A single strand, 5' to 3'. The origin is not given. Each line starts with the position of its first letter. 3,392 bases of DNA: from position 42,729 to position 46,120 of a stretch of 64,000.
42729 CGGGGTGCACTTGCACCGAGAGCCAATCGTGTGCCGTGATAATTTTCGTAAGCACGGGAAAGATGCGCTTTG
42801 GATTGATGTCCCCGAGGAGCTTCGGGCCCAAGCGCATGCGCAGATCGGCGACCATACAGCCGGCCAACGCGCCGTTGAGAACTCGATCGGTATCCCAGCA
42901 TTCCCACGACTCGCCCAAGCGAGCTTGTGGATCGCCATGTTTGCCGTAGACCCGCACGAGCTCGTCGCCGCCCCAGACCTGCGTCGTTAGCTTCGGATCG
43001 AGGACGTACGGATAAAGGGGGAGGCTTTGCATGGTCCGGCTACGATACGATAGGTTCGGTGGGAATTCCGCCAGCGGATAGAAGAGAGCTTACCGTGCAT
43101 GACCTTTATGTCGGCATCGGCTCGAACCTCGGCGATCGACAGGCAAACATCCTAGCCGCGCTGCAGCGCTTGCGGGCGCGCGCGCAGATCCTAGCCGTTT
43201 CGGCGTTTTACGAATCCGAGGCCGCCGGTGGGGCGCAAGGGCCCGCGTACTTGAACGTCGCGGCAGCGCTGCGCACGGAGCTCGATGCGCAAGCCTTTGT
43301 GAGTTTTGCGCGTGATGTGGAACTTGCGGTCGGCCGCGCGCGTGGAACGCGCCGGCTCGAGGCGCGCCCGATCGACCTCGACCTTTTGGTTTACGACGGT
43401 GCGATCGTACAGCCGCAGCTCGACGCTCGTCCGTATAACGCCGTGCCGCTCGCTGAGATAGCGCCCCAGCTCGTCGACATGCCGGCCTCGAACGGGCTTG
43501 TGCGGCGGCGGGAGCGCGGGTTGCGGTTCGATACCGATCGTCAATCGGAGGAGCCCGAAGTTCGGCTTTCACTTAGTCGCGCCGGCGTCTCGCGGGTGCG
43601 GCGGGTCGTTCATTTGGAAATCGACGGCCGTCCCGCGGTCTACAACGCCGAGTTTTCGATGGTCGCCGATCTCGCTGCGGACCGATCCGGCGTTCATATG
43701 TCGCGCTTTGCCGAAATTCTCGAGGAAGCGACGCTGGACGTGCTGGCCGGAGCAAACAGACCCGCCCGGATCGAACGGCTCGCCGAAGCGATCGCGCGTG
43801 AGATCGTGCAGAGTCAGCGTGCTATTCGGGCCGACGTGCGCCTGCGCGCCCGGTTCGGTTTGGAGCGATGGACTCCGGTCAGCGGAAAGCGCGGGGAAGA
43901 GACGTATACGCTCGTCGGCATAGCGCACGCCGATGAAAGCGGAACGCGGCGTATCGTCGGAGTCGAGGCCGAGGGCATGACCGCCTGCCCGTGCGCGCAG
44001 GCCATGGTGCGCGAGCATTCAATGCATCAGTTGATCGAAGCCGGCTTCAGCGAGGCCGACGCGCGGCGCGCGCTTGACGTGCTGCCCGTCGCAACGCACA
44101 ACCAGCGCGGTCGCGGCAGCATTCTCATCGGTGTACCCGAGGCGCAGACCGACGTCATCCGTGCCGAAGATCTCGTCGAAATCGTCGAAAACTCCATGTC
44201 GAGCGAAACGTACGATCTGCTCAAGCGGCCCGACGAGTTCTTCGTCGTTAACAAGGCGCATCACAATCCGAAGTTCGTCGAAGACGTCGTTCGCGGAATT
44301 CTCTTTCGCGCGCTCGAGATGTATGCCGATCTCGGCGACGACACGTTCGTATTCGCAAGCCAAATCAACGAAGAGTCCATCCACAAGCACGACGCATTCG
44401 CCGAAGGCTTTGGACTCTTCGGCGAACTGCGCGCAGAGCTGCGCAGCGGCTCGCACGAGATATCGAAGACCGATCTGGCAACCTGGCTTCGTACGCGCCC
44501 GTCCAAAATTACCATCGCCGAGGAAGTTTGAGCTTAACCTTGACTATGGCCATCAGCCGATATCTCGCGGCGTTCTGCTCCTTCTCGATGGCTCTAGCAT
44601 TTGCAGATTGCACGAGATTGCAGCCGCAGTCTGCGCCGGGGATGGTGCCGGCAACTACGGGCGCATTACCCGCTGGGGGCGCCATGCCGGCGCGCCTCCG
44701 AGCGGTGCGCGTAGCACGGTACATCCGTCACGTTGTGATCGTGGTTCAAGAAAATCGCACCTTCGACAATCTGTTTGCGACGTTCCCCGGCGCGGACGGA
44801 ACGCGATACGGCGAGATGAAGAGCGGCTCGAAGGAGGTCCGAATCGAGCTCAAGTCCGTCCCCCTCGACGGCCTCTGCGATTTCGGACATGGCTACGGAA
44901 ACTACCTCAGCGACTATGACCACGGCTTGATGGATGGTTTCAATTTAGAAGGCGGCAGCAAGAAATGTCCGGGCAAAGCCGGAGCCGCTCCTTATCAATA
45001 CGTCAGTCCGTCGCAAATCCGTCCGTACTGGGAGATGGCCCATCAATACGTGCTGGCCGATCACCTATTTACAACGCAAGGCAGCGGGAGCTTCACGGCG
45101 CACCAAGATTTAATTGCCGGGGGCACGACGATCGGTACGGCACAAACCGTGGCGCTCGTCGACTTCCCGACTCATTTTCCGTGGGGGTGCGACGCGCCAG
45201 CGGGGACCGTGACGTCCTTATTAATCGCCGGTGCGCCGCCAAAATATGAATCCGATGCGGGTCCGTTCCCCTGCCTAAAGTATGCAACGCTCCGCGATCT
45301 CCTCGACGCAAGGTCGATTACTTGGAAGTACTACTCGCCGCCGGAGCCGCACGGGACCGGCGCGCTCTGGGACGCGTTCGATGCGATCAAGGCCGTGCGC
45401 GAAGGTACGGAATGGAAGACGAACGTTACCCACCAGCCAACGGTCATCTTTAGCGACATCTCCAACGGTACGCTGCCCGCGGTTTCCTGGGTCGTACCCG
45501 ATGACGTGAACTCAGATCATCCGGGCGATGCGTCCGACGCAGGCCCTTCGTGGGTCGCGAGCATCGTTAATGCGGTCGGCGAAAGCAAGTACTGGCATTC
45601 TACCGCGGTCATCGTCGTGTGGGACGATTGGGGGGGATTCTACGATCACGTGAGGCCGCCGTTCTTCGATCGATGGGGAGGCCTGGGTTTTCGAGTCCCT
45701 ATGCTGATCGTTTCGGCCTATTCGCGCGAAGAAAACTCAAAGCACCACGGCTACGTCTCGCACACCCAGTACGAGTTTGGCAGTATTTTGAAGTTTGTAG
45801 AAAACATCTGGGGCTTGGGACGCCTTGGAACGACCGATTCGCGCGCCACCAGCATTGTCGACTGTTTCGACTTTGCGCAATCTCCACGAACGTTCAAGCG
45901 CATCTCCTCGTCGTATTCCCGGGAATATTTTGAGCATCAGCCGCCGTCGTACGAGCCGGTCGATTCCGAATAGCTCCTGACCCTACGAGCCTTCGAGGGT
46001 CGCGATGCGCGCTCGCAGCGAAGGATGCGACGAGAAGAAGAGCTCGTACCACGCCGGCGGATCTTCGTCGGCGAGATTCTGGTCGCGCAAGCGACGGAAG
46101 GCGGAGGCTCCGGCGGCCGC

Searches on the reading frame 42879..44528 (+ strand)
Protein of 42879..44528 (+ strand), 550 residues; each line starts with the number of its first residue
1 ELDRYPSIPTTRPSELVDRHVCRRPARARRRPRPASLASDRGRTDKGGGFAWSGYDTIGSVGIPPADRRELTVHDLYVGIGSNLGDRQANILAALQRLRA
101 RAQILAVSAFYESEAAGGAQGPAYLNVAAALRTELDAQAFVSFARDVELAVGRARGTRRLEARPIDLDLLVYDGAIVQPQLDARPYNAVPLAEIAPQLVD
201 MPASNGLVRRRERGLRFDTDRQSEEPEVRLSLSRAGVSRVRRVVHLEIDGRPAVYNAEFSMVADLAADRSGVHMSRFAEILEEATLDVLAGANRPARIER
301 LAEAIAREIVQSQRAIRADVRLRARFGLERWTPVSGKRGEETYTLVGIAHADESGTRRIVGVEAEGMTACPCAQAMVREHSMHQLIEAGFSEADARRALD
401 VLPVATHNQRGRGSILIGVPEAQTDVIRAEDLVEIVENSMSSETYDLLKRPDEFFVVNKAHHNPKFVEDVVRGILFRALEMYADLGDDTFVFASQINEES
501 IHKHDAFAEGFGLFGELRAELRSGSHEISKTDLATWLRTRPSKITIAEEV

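Call 54: search_protein_families(library=ncbifam, proteins=[window:42879-44528:+], max_evalue=1e-8)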
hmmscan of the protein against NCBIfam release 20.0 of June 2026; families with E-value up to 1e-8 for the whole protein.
window:42879-44528:+ (550 aa): 6 families
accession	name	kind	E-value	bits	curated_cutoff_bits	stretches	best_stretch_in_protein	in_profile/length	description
TIGR00294.2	TIGR00294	equivalog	1.2e-80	270.9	220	1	220-521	2-301/302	GTP cyclohydrolase MptA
NF010200.1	PRK13674.1-1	equivalog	4.3e-43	147.8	215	1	220-509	2-267/270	GTP cyclohydrolase FolE2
NF010204.0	PRK13675.1-1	equivalog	3.7e-41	141.3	468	2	220-376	4-163/267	GTP cyclohydrolase IV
TIGR01498.1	folK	equivalog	2.7e-21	76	54.1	1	77-196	2-128/128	2-amino-4-hydroxy-6-hydroxymethyldihydropteridine diphosphokinase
NF007595.0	PRK10239.1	equivalog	2.7e-16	59.7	252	1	77-199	5-137/159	2-amino-4-hydroxy-6-hydroxymethyldihydropteridine diphosphokinase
NF010692.0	PRK14092.1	equivalog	4.4e-15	55.8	234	1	76-199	10-141/163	2-amino-4-hydroxy-6-hydroxymethyldihydropteridine diphosphokinase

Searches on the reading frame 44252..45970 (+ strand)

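Call 54: search_protein_families(library=ncbifam, proteins=[window:44252-45970:+], max_evalue=1e-8)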
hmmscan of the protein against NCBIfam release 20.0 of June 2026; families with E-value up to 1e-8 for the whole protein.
window:44252-45970:+ (573 aa): 2 families
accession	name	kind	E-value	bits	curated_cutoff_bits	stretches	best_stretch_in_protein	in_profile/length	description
TIGR03397.1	acid_phos_Burk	subfamily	2.5e-40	139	362.75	1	396-536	332-466/483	acid phosphatase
TIGR03396.1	PC_PLC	equivalog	3e-30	105.2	580.25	1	342-471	210-349/688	phosphocholine-specific phospholipase C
